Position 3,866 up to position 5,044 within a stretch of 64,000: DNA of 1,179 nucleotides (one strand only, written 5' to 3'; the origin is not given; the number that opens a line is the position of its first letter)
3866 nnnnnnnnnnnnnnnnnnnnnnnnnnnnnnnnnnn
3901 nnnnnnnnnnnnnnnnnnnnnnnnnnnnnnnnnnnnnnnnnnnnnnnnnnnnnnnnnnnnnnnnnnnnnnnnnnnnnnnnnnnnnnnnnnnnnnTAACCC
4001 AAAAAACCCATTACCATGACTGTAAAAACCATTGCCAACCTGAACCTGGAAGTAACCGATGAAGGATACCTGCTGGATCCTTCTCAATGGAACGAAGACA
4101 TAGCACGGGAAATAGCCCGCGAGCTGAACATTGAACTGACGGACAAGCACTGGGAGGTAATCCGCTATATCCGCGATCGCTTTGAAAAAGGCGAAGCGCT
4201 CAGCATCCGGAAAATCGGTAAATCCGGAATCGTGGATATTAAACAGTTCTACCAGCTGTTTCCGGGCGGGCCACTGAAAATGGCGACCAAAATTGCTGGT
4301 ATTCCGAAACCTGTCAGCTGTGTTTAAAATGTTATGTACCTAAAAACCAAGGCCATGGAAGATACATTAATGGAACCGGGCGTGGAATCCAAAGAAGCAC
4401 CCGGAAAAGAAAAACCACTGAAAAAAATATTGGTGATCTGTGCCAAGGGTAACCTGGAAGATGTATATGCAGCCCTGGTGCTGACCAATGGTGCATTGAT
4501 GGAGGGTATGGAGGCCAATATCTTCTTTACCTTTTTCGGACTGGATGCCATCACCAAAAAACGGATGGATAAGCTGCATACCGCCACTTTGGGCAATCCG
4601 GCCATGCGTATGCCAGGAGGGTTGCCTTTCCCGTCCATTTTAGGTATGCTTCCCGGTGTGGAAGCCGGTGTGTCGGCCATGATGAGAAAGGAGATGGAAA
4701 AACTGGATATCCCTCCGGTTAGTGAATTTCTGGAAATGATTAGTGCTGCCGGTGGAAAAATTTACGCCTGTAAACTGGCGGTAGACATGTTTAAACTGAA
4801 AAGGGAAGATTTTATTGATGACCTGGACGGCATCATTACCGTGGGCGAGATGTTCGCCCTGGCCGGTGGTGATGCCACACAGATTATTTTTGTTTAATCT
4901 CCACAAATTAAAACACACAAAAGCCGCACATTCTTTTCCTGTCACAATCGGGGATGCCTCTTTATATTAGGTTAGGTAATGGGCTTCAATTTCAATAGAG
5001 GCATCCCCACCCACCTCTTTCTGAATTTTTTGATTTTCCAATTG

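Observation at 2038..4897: Compact SQR-DUF1641-TusE-DsrE sulfur module without dsrAB or tusBCD in the window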

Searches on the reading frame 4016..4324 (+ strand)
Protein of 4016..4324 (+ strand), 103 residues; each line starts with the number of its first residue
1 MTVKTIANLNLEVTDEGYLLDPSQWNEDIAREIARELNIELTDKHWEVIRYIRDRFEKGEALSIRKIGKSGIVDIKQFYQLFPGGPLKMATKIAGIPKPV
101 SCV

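Call 3: search_protein_families(library=pfam, proteins=[window:4016-4324:+], max_evalue=0.01)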
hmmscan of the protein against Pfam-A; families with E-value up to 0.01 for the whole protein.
window:4016-4324:+ (103 aa): 1 family
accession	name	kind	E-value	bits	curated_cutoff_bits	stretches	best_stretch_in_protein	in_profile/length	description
PF04358.19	DsrC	-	6e-30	104.3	24.9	1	6-103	2-107/107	DsrC like protein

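Call 4: search_protein_families(library=ncbifam, proteins=[window:4016-4324:+], max_evalue=0.01)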
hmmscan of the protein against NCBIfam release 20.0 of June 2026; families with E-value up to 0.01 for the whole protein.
window:4016-4324:+ (103 aa): 2 families
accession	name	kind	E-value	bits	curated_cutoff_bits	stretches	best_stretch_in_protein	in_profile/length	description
TIGR03342.1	dsrC_tusE_dsvC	subfamily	4.2e-25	88.2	53.5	1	7-103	4-108/108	TusE/DsrC/DsvC family sulfur relay protein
NF008562.0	PRK11508.1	equivalog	1.4e-20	73.5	191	1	10-103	8-109/109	sulfurtransferase TusE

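Call 72: search_solved_structures(query=window:4016-4324:+, max_evalue=0.001, show_alignments=2)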
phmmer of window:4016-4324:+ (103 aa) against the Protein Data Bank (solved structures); distinct sequences matched with E-value up to 0.001: 9.
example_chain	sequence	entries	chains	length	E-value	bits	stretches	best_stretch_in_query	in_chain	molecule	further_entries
1sau_A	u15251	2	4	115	9.9e-18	67.6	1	10-103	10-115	sulfite reductase, desulfoviridin-type subunit gamma | sulfite reductase, desulfoviridin-type subunit gamma (dsvC)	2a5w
1ji8_A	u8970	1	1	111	5.1e-17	65.4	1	15-103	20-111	dissimilatory siroheme-sulfite reductase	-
1yx3_A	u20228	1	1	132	1.5e-16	63.9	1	11-103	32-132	hypothetical protein DsrC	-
2xsj_C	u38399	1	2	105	1.5e-15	60.7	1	9-103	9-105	SULFUR RELAY PROTEIN, TUSE/DSRC/DSVC FAMILY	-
7syb_A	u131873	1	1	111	9.1e-13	51.7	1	8-103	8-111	Sulfurtransferase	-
2v4j_C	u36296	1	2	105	1.2e-12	51.3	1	7-103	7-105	SULFITE REDUCTASE, DISSIMILATORY-TYPE SUBUNIT GAMMA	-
3or1_C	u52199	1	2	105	7.1e-10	42.4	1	5-103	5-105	Sulfite reductase gama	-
3or2_C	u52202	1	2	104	7.5e-10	42.3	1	8-103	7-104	Sulfite redcutase subunit gama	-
7rdr_A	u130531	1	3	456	0.00019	25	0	6-44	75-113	Circular tendon repeat protein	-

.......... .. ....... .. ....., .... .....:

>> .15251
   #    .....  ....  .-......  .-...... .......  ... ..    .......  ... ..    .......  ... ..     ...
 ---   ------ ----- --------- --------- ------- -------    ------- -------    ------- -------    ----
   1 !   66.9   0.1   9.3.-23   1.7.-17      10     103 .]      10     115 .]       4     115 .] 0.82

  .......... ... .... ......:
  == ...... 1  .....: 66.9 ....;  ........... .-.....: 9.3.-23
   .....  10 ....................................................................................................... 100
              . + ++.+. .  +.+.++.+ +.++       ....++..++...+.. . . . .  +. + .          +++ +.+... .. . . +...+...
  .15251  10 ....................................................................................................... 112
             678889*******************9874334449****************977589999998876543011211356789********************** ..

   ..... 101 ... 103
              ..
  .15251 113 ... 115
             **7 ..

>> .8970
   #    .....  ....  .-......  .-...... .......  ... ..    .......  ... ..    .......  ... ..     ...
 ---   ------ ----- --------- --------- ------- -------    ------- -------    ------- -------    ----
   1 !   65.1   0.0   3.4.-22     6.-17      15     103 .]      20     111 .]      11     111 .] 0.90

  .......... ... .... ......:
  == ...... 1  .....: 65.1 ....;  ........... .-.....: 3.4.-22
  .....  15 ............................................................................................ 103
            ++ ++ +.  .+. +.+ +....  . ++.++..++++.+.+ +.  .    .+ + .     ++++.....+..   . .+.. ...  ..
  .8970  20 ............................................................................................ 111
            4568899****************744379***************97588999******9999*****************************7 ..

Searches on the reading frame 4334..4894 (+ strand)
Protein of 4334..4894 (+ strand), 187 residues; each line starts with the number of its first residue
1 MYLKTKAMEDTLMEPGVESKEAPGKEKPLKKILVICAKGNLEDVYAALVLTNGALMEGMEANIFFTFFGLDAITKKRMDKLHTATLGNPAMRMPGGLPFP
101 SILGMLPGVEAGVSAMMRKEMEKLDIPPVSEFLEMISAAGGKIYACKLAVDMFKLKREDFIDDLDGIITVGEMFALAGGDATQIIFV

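Call 3: search_protein_families(library=pfam, proteins=[window:4334-4894:+], max_evalue=0.01)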
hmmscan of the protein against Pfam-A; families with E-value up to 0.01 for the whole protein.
window:4334-4894:+ (187 aa): 2 families
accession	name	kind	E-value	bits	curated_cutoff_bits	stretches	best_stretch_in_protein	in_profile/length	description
PF13686.11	DrsE_2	-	9.6e-29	100.8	25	1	30-176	3-147/156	DsrE/DsrF/DrsH-like family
PF02635.20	DsrE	-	4.1e-05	24.2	22.7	1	112-164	42-93/116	DsrE/DsrF-like family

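Call 4: search_protein_families(library=ncbifam, proteins=[window:4334-4894:+], max_evalue=0.01)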
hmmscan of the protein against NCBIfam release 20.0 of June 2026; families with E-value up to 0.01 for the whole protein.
window:4334-4894:+ (187 aa): 1 family
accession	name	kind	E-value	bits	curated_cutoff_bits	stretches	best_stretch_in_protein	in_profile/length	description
NF047629.1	SulfCarrDsrE2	equivalog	1.7e-29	103.1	210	1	30-178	4-151/159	sulfur carrier protein DsrE2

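Call 71: search_solved_structures(query=window:4334-4894:+, max_evalue=0.01, show_alignments=1)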
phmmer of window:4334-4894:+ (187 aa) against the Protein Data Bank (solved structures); distinct sequences matched with E-value up to 0.01: 3.
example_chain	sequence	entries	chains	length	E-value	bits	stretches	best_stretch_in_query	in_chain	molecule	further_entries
2qs7_A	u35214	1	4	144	1.4e-14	57.7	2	26-80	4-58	Uncharacterized protein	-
3pnx_A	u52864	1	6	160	4.5e-05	26.7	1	30-165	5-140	Putative sulfurtransferase dsrE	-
3mc3_A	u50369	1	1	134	0.0016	21.6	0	22-89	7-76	DsrE/DsrF-like family protein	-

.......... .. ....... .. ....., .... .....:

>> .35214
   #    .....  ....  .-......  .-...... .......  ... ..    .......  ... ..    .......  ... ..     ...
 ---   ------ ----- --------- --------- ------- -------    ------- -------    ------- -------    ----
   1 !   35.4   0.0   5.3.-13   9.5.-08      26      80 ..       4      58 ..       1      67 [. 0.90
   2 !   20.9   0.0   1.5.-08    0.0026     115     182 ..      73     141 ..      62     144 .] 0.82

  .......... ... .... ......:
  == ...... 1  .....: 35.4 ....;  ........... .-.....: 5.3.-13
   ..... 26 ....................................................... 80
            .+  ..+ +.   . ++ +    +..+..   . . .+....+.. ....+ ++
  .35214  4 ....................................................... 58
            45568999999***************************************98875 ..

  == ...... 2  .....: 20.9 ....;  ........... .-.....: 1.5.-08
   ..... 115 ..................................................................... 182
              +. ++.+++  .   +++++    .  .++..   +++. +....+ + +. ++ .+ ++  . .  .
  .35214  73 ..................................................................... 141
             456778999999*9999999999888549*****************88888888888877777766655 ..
